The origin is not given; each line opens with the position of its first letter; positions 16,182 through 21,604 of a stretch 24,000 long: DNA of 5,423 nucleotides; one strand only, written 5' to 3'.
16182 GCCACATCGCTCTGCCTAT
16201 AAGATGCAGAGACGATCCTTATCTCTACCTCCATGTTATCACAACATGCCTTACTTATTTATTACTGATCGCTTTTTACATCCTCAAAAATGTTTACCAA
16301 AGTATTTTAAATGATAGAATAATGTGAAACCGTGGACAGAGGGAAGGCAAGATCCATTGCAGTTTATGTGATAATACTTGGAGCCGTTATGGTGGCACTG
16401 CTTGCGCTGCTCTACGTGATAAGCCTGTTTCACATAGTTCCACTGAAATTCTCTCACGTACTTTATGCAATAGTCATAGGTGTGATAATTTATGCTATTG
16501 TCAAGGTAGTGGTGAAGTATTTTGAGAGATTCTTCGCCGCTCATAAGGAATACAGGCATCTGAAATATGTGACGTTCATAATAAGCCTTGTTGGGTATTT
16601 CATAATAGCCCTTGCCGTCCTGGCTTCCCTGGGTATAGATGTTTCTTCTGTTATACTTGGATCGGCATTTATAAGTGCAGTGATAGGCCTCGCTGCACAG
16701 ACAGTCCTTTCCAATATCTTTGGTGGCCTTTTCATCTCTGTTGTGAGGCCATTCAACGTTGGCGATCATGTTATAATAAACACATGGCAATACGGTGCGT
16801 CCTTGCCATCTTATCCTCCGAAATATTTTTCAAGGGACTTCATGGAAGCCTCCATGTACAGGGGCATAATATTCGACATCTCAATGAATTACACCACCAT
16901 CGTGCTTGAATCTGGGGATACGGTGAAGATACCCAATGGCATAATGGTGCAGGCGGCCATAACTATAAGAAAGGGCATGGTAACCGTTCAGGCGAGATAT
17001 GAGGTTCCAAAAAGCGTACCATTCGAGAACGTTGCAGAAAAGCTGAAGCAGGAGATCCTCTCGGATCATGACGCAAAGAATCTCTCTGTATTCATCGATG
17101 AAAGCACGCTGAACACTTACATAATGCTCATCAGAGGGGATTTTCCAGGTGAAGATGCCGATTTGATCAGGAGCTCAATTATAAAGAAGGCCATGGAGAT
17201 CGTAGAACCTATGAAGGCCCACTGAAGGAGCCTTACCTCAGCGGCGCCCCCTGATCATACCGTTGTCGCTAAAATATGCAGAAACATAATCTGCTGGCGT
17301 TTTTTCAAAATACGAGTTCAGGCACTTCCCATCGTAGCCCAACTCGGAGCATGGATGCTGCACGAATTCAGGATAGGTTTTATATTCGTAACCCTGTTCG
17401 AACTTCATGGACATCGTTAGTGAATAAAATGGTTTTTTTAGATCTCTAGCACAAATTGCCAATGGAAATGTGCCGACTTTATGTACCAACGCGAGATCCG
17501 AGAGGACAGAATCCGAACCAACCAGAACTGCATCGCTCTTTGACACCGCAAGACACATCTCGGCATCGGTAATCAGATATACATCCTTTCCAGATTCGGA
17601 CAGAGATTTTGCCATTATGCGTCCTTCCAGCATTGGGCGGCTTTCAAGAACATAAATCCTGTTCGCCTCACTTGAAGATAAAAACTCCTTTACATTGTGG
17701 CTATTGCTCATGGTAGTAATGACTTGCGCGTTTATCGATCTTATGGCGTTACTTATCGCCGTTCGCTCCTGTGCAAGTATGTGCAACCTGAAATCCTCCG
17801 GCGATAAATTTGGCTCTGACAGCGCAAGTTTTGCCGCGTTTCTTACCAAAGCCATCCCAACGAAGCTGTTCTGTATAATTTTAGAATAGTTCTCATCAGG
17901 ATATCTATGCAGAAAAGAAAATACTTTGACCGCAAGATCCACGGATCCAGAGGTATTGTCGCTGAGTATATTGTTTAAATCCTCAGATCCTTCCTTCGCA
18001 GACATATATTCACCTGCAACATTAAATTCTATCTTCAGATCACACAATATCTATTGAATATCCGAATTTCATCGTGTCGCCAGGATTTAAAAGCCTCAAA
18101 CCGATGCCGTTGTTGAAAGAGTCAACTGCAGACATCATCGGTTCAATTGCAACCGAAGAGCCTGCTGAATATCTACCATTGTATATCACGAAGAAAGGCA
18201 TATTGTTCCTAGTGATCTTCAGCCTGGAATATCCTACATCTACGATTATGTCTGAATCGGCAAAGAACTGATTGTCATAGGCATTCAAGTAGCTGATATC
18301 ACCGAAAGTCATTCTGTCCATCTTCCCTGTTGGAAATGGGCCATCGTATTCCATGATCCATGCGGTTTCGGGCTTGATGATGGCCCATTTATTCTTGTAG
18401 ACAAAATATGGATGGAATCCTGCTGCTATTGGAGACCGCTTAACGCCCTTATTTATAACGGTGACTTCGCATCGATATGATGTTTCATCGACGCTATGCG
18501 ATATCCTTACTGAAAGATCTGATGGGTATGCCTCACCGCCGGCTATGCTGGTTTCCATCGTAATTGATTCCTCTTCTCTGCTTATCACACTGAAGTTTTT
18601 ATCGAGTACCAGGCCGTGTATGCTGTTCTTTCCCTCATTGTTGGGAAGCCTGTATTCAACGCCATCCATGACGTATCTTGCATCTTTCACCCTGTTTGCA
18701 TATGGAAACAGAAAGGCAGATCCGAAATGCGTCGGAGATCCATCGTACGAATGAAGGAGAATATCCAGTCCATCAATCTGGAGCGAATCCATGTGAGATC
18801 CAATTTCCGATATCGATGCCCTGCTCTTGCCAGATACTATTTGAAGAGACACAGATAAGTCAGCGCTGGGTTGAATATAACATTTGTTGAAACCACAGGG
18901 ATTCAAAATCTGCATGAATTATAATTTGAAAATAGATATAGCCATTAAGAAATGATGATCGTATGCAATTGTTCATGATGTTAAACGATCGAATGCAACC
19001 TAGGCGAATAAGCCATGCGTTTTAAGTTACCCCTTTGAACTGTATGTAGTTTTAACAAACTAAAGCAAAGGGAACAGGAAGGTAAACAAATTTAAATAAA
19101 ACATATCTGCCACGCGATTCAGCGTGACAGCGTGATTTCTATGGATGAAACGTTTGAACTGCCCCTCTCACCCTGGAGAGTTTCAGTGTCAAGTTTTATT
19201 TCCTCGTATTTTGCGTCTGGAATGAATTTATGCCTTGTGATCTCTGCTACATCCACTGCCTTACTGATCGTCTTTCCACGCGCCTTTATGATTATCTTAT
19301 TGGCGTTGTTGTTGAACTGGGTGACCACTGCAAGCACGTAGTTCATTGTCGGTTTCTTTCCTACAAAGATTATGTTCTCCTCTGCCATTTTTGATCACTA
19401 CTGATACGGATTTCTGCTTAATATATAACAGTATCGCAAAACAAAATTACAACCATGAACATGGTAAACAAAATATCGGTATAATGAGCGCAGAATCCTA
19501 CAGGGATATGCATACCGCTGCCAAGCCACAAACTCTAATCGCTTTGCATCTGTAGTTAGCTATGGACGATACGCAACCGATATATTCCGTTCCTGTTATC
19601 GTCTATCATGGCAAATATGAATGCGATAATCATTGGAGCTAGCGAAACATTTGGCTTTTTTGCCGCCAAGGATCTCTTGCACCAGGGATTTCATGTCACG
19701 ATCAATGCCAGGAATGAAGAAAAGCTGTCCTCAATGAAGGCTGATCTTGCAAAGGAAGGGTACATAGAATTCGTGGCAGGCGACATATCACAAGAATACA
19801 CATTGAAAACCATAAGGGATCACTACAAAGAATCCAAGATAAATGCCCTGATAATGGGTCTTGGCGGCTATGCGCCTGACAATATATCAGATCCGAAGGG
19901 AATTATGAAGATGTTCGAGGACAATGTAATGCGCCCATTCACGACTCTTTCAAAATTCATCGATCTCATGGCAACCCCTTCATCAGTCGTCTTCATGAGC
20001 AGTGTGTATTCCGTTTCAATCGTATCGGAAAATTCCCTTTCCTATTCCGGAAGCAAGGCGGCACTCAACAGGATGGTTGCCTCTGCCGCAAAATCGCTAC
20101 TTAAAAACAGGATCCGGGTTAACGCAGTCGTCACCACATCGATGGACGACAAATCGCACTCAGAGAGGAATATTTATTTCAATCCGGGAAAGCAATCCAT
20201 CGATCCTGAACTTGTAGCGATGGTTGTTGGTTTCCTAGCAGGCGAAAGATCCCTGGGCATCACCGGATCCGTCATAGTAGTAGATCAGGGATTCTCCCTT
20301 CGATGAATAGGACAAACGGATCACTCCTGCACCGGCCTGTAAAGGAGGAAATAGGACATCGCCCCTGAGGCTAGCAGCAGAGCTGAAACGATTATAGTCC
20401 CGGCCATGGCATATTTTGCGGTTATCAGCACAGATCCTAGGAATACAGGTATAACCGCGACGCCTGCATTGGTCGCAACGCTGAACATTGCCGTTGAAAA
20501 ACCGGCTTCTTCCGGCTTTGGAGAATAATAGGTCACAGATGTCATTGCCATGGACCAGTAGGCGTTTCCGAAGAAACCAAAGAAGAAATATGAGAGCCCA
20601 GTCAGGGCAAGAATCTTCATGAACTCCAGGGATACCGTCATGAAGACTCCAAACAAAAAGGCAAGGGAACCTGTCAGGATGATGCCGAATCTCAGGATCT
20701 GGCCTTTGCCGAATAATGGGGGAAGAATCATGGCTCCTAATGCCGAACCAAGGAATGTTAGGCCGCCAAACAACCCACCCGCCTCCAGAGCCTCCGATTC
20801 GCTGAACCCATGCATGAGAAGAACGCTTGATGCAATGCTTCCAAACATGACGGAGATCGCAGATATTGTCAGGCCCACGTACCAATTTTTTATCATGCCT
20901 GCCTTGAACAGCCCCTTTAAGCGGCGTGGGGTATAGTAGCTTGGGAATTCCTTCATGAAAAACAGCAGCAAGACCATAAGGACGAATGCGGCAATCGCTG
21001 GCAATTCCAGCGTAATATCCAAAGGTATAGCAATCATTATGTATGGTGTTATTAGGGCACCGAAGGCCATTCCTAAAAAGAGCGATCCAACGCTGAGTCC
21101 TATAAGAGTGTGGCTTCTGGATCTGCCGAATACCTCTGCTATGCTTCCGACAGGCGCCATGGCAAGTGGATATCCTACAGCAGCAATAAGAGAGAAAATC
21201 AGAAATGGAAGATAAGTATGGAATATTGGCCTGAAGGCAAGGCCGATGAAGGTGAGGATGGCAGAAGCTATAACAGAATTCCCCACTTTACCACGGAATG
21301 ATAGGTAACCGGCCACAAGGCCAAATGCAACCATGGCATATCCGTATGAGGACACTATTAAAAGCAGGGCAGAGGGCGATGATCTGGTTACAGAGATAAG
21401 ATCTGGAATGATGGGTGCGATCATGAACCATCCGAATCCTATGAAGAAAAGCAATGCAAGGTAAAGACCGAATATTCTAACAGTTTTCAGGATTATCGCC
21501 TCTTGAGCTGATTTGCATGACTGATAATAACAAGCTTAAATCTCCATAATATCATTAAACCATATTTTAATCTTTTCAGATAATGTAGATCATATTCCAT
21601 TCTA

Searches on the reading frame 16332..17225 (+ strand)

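Call 66: search_protein_families(library=pfam, proteins=[window:16332-17225:+], max_evalue=0.001)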
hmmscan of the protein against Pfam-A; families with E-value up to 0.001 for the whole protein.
window:16332-17225:+ (297 aa): 1 family
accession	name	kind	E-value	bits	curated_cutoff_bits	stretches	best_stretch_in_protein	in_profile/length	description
PF00924.24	MS_channel_2nd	-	5.4e-09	36.5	20.2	1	124-210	1-63/68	Mechanosensitive ion channel, beta-domain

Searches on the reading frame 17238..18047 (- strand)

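Call 66: search_protein_families(library=pfam, proteins=[window:17238-18047:-], max_evalue=0.001)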
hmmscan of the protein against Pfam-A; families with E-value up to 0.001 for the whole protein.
window:17238-18047:- (269 aa): 1 family
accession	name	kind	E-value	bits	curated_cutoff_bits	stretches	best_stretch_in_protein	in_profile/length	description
PF01008.23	IF-2B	-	6.4e-28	98.2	22.4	1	88-265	87-278/280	Initiation factor 2 subunit family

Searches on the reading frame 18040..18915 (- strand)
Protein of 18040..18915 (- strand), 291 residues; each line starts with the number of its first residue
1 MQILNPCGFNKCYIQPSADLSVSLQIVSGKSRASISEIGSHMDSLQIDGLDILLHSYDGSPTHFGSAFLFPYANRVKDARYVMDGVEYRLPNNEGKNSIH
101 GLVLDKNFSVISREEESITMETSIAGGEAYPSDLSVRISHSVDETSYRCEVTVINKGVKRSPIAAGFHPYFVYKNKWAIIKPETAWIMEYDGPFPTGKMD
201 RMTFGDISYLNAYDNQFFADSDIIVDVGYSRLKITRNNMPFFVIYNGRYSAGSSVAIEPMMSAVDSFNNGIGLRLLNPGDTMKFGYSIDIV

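Call 66: search_protein_families(library=pfam, proteins=[window:18040-18915:-], max_evalue=0.001)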
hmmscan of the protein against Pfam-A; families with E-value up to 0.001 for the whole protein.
window:18040-18915:- (291 aa): 1 family
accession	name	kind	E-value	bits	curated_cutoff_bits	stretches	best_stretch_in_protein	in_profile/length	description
PF01263.26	Aldose_epim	-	1.4e-47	163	27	1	26-288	5-298/299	Aldose 1-epimerase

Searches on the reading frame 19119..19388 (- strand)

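Call 66: search_protein_families(library=pfam, proteins=[window:19119-19388:-], max_evalue=0.001)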
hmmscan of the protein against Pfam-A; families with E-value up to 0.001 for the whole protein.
window:19119-19388:- (89 aa): 1 family
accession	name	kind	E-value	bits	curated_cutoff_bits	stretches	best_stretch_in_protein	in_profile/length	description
PF01918.27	Alba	-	1.1e-20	73.6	25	1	5-67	1-65/66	Alba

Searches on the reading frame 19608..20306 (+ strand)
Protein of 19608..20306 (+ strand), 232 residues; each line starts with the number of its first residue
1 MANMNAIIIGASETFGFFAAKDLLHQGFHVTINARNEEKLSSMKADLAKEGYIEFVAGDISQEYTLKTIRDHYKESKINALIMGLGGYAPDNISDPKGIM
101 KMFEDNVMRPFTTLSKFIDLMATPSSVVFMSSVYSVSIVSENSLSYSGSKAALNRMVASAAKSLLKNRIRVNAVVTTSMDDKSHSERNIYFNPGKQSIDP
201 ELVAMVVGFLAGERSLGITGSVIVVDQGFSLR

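Call 66: search_protein_families(library=pfam, proteins=[window:19608-20306:+], max_evalue=0.001)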
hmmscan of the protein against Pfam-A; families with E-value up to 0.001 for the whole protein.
window:19608-20306:+ (232 aa): 2 families
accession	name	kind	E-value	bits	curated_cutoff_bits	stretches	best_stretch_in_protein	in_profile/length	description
PF13561.12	adh_short_C2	-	1.3e-25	90.8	27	1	10-230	1-236/236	Enoyl-(Acyl carrier protein) reductase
PF00106.31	adh_short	-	4.7e-23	82.1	26.6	1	6-180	3-183/195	short chain dehydrogenase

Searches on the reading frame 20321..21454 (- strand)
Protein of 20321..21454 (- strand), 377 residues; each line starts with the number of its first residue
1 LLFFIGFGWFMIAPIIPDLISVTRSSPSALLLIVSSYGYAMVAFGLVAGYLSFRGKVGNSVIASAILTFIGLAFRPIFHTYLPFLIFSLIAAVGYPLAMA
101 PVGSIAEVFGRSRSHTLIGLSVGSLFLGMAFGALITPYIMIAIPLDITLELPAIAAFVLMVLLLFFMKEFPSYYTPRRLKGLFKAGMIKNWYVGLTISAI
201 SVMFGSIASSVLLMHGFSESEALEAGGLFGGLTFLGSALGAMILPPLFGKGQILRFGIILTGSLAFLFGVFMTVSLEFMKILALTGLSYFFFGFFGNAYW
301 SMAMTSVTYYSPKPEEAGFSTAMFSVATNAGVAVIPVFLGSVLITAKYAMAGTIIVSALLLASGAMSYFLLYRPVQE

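Call 66: search_protein_families(library=pfam, proteins=[window:20321-21454:-], max_evalue=0.001)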
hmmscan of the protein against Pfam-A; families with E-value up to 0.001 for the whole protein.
window:20321-21454:- (377 aa): 1 family
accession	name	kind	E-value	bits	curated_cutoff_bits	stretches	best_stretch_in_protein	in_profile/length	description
PF07690.21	MFS_1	-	4.1e-15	56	33.4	2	2-293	5-305/347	Major Facilitator Superfamily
